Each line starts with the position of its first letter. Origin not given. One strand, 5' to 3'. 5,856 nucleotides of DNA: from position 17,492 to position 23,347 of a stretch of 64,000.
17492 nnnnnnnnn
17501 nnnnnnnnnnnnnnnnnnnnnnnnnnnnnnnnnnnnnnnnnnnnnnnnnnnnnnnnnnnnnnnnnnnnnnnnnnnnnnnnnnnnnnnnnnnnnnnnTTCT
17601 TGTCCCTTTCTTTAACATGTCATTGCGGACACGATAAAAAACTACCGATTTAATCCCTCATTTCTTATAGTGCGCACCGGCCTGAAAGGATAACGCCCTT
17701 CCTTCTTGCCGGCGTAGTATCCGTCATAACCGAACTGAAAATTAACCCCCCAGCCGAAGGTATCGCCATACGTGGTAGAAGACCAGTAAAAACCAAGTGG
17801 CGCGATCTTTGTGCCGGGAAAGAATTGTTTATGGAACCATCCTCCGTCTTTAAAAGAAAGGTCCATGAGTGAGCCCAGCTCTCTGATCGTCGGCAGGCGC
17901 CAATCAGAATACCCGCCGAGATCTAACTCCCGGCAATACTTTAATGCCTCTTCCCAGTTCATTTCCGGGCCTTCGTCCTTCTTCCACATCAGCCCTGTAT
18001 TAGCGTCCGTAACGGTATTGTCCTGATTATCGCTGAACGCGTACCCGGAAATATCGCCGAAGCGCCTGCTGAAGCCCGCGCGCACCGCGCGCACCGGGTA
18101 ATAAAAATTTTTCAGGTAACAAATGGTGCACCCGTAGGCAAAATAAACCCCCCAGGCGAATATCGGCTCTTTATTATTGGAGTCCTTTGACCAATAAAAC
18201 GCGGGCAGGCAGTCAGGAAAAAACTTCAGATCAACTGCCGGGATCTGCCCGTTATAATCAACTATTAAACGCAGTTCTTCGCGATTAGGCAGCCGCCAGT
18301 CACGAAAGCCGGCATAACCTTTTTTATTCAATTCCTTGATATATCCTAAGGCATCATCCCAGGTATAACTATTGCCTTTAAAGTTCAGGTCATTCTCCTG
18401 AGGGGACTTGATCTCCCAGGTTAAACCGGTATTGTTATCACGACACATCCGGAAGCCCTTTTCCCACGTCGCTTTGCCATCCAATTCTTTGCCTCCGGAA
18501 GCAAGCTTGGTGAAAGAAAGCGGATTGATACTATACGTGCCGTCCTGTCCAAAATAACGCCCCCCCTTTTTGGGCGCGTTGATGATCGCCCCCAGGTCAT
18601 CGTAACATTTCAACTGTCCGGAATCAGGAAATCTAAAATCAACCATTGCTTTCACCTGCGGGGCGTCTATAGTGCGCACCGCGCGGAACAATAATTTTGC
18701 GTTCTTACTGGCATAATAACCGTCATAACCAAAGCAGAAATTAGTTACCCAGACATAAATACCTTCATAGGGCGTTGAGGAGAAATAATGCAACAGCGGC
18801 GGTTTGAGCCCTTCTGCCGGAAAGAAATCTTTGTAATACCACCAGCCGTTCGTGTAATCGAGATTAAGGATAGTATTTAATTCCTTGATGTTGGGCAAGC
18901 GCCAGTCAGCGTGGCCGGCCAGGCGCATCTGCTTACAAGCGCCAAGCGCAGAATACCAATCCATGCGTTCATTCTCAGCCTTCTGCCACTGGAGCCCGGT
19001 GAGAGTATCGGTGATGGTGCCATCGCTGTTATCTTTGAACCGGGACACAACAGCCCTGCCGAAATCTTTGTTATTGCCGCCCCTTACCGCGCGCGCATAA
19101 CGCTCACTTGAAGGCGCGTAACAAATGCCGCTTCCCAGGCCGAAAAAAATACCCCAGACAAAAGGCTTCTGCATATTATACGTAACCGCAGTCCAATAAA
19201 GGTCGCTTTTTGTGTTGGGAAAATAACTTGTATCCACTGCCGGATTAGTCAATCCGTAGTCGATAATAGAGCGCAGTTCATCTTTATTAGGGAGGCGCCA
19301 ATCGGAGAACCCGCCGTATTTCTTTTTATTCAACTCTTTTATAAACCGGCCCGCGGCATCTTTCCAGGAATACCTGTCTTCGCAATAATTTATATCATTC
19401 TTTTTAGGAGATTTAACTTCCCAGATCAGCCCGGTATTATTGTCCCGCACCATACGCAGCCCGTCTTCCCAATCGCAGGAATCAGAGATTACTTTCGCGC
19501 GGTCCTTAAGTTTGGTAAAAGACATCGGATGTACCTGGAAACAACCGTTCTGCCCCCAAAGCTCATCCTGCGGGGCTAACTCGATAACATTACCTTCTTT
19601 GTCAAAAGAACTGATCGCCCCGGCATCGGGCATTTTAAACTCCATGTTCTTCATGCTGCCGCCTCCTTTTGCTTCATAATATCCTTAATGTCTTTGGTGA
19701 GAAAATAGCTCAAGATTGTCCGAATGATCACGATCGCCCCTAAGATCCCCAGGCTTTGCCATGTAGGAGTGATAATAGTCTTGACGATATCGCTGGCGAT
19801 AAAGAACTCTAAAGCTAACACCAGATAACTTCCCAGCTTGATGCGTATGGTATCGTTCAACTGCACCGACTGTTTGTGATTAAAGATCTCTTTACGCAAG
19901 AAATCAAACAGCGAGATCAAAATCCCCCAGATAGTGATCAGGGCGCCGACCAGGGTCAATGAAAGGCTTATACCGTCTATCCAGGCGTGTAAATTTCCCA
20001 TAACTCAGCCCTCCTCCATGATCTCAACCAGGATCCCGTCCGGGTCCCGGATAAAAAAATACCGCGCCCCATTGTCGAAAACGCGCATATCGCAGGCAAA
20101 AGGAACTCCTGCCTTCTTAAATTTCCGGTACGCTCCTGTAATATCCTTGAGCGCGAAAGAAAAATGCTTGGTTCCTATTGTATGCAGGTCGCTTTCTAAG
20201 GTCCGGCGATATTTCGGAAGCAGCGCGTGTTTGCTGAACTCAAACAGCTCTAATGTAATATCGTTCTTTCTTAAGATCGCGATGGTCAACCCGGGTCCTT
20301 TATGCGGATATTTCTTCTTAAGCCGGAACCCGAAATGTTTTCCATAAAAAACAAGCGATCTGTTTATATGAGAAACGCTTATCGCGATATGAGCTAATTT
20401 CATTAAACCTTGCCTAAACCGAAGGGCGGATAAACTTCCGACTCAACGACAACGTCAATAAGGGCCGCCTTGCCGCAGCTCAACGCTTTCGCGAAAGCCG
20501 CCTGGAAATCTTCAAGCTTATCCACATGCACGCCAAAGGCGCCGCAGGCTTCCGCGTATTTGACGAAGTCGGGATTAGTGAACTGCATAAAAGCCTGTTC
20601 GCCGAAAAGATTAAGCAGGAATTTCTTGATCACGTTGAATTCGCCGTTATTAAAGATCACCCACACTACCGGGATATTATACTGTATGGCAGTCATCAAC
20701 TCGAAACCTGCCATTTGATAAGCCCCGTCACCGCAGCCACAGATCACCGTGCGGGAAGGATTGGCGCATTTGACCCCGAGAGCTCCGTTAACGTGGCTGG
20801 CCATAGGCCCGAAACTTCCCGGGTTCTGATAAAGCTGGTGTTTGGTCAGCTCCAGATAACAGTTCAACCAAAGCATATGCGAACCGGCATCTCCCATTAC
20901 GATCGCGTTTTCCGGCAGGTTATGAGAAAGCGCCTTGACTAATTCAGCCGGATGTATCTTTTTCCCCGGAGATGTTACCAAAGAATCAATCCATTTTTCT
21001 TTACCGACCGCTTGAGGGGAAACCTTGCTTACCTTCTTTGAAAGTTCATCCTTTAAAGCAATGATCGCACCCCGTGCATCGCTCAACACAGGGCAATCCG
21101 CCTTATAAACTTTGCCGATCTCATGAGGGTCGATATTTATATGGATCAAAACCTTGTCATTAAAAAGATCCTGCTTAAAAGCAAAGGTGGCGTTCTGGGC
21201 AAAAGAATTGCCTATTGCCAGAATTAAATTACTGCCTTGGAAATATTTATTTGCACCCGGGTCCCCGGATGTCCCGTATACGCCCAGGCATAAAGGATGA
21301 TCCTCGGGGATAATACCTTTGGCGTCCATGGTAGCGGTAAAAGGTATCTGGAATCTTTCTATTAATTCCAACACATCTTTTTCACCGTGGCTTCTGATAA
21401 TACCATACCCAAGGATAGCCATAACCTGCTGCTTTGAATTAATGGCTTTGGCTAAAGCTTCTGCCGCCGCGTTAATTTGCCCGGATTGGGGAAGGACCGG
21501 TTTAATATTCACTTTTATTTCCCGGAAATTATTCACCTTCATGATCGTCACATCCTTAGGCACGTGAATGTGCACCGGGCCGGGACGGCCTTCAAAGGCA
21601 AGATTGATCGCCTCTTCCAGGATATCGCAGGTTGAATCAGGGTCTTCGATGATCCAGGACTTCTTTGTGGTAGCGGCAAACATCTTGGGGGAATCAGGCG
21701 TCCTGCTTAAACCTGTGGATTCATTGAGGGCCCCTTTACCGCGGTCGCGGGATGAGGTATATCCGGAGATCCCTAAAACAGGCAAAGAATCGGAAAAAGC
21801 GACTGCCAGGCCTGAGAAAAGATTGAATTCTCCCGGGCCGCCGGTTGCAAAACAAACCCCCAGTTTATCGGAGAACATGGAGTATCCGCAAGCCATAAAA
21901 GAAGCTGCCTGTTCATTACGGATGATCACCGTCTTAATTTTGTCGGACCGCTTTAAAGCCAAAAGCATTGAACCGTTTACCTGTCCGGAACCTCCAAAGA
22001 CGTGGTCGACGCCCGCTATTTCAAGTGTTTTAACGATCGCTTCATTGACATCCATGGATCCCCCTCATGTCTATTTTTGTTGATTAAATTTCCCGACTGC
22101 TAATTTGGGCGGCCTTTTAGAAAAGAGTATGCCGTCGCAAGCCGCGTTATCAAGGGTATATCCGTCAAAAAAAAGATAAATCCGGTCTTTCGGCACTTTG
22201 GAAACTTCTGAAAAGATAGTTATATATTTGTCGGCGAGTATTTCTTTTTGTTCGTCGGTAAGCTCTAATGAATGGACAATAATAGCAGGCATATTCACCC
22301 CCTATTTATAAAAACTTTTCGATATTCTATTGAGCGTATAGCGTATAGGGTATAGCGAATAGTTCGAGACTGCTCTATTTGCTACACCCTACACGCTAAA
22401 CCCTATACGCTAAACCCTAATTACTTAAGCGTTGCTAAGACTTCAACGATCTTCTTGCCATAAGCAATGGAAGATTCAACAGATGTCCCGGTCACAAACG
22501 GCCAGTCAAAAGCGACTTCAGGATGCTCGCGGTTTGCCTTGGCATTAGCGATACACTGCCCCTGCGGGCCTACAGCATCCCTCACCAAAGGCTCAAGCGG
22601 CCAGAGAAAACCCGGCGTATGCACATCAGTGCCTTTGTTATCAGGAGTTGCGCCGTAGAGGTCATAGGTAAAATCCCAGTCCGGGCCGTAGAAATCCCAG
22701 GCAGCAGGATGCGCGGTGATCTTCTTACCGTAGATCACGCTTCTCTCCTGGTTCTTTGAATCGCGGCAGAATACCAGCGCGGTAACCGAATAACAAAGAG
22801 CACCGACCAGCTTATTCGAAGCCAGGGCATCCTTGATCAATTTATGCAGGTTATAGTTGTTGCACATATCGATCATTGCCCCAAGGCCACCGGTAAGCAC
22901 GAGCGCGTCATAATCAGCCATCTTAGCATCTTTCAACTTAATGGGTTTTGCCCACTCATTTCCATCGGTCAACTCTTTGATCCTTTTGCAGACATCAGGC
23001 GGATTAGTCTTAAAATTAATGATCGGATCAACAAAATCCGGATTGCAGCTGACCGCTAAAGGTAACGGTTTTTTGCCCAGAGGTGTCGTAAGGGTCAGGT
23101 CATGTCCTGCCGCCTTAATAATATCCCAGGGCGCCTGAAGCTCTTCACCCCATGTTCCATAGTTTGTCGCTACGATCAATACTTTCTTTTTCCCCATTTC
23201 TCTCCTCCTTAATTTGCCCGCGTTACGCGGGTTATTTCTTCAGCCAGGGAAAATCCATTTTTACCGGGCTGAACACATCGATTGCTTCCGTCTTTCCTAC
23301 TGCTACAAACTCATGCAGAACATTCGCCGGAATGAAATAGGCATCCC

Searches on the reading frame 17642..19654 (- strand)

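Call 12: search_protein_families(library=pfam, proteins=[window:17642-19654:-], max_evalue=0.001)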
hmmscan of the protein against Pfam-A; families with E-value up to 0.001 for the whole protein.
window:17642-19654:- (670 aa): 1 family
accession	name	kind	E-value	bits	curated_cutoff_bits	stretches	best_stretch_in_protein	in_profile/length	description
PF07603.17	Lcl_C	-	5.9e-115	378.5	34.9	4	403-525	2-117/117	Lcl C-terminal domain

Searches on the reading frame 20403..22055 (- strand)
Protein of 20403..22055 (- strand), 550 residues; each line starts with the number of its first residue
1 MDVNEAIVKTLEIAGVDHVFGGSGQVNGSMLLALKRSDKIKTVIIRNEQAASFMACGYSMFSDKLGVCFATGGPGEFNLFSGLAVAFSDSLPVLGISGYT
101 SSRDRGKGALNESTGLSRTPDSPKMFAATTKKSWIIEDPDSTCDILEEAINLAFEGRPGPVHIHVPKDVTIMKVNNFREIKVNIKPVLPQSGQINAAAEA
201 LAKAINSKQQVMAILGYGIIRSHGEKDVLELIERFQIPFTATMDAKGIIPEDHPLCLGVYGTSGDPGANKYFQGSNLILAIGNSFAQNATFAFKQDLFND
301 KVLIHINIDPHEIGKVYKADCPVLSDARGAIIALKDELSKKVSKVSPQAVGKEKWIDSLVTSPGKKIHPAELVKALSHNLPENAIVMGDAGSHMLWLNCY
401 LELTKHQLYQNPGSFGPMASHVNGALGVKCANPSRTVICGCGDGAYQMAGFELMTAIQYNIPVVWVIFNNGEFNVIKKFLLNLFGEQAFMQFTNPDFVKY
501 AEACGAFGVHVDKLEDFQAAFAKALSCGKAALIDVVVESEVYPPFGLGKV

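Call 12: search_protein_families(library=pfam, proteins=[window:20403-22055:-], max_evalue=0.001)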
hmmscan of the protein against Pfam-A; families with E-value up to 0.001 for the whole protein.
window:20403-22055:- (550 aa): 3 families
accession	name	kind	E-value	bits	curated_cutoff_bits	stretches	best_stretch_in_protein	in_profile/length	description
PF02775.26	TPP_enzyme_C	-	2.3e-35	122.1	21.9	1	389-535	1-151/151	Thiamine pyrophosphate enzyme, C-terminal TPP binding domain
PF00205.28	TPP_enzyme_M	-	8.6e-34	116.6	30.4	1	199-332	2-135/137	Thiamine pyrophosphate enzyme, central domain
PF02776.23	TPP_enzyme_N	-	2.1e-29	102.2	26.8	1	1-111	1-111/119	Thiamine pyrophosphate enzyme, N-terminal TPP binding domain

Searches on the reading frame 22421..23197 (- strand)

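Call 12: search_protein_families(library=pfam, proteins=[window:22421-23197:-], max_evalue=0.001)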
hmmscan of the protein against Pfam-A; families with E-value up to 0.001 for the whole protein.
window:22421-23197:- (258 aa): 2 families
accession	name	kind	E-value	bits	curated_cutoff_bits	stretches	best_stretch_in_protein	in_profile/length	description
PF17124.11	ThiJ_like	-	3.9e-13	50.1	30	1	12-149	3-146/186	ThiJ/PfpI family-like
PF01965.30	DJ-1_PfpI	-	1.1e-11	45.3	26.6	1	4-165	1-123/165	DJ-1/PfpI family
